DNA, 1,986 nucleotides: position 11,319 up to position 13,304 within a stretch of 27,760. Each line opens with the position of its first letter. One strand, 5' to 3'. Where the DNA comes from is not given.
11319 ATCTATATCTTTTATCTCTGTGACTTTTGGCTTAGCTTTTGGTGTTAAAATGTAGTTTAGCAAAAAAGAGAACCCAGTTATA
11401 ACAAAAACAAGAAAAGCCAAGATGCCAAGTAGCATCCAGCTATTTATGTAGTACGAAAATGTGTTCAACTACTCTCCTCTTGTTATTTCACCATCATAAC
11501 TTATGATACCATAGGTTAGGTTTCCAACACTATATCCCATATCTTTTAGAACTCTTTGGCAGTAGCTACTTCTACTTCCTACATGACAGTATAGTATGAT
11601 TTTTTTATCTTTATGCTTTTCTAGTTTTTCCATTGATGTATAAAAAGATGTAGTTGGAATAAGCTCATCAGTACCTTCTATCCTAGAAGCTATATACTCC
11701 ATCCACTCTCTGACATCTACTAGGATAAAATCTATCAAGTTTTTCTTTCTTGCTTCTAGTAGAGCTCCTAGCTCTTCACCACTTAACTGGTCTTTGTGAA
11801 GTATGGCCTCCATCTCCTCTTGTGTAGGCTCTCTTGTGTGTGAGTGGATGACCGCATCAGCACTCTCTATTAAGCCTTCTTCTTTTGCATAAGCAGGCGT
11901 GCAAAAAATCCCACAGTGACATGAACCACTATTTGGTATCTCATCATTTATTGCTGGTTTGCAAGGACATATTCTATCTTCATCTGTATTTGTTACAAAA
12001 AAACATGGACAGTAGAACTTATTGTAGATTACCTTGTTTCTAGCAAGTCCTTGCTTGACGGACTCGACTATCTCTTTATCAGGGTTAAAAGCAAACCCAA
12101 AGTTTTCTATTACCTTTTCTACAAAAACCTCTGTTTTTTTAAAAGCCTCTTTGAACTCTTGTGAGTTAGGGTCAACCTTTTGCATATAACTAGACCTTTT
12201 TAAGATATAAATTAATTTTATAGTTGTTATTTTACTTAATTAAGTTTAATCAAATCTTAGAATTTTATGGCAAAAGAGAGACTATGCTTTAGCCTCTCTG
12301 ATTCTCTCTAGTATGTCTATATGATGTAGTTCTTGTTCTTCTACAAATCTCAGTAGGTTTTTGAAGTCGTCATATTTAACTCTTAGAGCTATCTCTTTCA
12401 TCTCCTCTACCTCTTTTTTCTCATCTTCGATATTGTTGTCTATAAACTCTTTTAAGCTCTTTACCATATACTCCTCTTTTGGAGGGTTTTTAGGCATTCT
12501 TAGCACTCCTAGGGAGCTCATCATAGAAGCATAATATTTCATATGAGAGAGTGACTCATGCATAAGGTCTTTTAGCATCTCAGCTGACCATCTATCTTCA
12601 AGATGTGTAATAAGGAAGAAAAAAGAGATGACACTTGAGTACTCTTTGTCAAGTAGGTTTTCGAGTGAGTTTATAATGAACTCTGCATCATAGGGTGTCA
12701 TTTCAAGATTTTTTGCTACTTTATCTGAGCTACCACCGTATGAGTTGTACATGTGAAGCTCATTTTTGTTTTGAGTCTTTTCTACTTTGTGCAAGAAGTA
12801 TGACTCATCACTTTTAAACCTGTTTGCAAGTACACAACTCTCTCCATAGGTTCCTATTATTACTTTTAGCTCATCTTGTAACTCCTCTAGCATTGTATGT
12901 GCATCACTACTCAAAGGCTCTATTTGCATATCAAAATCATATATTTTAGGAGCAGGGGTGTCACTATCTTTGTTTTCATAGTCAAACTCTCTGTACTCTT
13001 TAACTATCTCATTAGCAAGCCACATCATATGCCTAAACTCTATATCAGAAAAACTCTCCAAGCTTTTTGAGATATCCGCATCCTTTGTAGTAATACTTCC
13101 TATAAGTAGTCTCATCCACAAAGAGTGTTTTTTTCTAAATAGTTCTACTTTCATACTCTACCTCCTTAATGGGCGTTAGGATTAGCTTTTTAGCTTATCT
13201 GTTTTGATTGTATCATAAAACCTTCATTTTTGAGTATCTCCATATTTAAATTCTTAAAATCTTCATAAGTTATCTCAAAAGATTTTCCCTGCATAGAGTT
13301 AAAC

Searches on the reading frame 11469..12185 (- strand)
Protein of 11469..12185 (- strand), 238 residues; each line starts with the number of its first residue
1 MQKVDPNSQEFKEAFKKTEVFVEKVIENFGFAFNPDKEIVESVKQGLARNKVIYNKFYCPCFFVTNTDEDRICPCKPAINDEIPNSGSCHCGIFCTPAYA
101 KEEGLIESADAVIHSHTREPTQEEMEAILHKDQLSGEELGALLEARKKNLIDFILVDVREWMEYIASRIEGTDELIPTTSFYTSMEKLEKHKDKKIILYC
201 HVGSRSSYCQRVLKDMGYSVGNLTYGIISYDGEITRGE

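Call 3: search_protein_families(library=pfam, proteins=[window:11469-12185:-], max_evalue=0.01)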
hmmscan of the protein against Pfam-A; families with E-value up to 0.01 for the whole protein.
window:11469-12185:- (238 aa): 2 families
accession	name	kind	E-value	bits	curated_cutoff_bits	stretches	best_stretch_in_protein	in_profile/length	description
PF02943.20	FeThRed_B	-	2.8e-27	95.3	22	1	15-103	2-94/106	Ferredoxin thioredoxin reductase catalytic beta chain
PF00581.25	Rhodanese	-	2.3e-12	47.7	22.2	1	146-227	9-96/102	Rhodanese-like domain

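Call 4: search_protein_families(library=ncbifam, proteins=[window:11469-12185:-], max_evalue=0.01)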
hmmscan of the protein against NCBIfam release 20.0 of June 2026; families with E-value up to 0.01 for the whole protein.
window:11469-12185:- (238 aa): 12 families
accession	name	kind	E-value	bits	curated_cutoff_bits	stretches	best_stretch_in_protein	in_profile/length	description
NF041072.1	FtrB_double_U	equivalog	6.9e-18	64.6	160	1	9-111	3-107/121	FtrB family double-selenoprotein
NF045521.1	rhoda_near_glyco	subfamily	7.9e-11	41.9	145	1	145-230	24-108/144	rhodanese homology domain-containing protein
NF005902.0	PRK07878.1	equivalog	2.1e-10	40.1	647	1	129-230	284-381/392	adenylyltransferase/sulfurtransferase MoeZ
NF005646.0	PRK07411.1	equivalog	4.9e-10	39.1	633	1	123-234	273-383/390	molybdopterin-synthase adenylyltransferase MoeB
NF006444.0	PRK08762.1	equivalog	7.8e-09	34.6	449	1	143-219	20-95/387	molybdopterin-synthase adenylyltransferase MoeB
NF007627.0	PRK10287.1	equivalog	4.4e-05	23.7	102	1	156-222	24-89/104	thiosulfate sulfurtransferase PspE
NF001133.1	PRK00142.1-1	equivalog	0.00011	21.9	170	1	152-235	121-208/229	oxygen-dependent tRNA uridine(34) hydroxylase TrhO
NF041203.1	rhodanese_LYCAU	equivalog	0.001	18.7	115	1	133-219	22-104/126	rhodanese-related (seleno)protein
TIGR02981.1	phageshock_pspE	exception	0.0012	19.1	126.3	1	156-223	22-88/101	thiosulfate sulfurtransferase PspE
NF045694.1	seleno_TsoB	exception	0.0038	15.4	805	1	140-219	49-137/572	rhodanese/DsbD fusion-like selenoprotein TsoB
NF008750.0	PRK11784.1-2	equivalog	0.0051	15.9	241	0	181-230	76-125/346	tRNA 2-selenouridine(34) synthase MnmH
TIGR04271.1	ThiI_C_thiazole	equivalog_domain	0.0077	16.3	70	0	152-219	26-94/101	thiazole biosynthesis protein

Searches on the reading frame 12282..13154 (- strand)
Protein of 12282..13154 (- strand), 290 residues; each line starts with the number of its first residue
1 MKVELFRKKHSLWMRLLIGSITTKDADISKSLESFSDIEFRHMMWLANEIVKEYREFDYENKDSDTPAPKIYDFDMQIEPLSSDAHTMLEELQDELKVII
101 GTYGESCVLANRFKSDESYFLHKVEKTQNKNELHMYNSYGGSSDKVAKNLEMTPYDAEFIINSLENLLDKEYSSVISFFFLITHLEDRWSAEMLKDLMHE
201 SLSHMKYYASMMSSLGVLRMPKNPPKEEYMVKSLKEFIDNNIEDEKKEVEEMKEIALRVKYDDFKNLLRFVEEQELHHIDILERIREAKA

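Call 3: search_protein_families(library=pfam, proteins=[window:12282-13154:-], max_evalue=0.01)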
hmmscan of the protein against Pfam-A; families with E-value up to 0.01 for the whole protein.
window:12282-13154:- (290 aa): 2 families
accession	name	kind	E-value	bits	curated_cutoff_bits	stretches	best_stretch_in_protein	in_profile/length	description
PF02915.23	Rubrerythrin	-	0.005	17.7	22.8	0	192-284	33-135/137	Rubrerythrin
PF18794.7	HSM3_C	-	0.0079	16.3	25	0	200-276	74-146/177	DNA mismatch repair protein HSM3, C terminal domain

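Call 4: search_protein_families(library=ncbifam, proteins=[window:12282-13154:-], max_evalue=0.01)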
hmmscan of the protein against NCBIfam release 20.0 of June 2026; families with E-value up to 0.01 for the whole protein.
window:12282-13154:- (290 aa): 0 families

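Call 50: search_solved_structures(query=window:12282-13154:-, max_evalue=1)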
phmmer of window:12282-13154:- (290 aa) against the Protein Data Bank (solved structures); distinct sequences matched with E-value up to 1: 25.
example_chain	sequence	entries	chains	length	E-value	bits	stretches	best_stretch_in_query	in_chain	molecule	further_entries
9viw_A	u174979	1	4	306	1.1e-07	34.8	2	161-281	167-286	Bacterioferritin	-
2fkz_A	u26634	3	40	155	0.057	16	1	159-284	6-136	Bacterioferritin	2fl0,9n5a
1sof_A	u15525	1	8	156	0.058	16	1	159-284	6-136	Bacterioferritin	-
7zzz_J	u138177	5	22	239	0.2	14.2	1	85-172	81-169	Major capsid protein P5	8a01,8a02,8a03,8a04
8u2l_A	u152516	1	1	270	0.21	14.2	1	46-102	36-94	KARRIKIN INSENSITIVE 2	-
7wa8_A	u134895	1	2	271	0.25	13.9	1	47-148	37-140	Hyposensitive to light 7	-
7snu_A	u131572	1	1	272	0.25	13.9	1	47-148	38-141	Hyposensitive to light 7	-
8y9o_A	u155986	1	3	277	0.26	13.9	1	46-102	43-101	Probable esterase KAI2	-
5z82_A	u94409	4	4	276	0.26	13.8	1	47-147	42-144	Hyposensitive to light 7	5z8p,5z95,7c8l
5z9h_A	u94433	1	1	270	0.27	13.8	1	46-102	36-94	Probable esterase KAI2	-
4ih1_A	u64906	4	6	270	0.27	13.8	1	46-102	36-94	Hydrolase, alpha/beta fold family protein | Probable esterase KAI2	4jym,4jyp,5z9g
3w06_A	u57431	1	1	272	0.27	13.8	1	46-102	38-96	Hydrolase, alpha/beta fold family protein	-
5z7y_A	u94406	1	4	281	0.27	13.8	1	47-147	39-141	Hyposensitive to light 7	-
8zvn_A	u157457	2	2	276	0.28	13.7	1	46-102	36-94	Probable esterase KAI2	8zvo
6a9d_A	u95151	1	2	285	0.28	13.7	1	47-147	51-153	Hyposensitive to light 7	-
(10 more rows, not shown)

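Call 51: search_solved_structures(query=window:12282-13154:-, max_evalue=0.001, show_alignments=1)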
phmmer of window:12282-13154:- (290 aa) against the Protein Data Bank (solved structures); distinct sequences matched with E-value up to 0.001: 1.
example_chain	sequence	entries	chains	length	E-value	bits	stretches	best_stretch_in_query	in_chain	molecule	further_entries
9viw_A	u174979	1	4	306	1.1e-07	34.8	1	161-281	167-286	Bacterioferritin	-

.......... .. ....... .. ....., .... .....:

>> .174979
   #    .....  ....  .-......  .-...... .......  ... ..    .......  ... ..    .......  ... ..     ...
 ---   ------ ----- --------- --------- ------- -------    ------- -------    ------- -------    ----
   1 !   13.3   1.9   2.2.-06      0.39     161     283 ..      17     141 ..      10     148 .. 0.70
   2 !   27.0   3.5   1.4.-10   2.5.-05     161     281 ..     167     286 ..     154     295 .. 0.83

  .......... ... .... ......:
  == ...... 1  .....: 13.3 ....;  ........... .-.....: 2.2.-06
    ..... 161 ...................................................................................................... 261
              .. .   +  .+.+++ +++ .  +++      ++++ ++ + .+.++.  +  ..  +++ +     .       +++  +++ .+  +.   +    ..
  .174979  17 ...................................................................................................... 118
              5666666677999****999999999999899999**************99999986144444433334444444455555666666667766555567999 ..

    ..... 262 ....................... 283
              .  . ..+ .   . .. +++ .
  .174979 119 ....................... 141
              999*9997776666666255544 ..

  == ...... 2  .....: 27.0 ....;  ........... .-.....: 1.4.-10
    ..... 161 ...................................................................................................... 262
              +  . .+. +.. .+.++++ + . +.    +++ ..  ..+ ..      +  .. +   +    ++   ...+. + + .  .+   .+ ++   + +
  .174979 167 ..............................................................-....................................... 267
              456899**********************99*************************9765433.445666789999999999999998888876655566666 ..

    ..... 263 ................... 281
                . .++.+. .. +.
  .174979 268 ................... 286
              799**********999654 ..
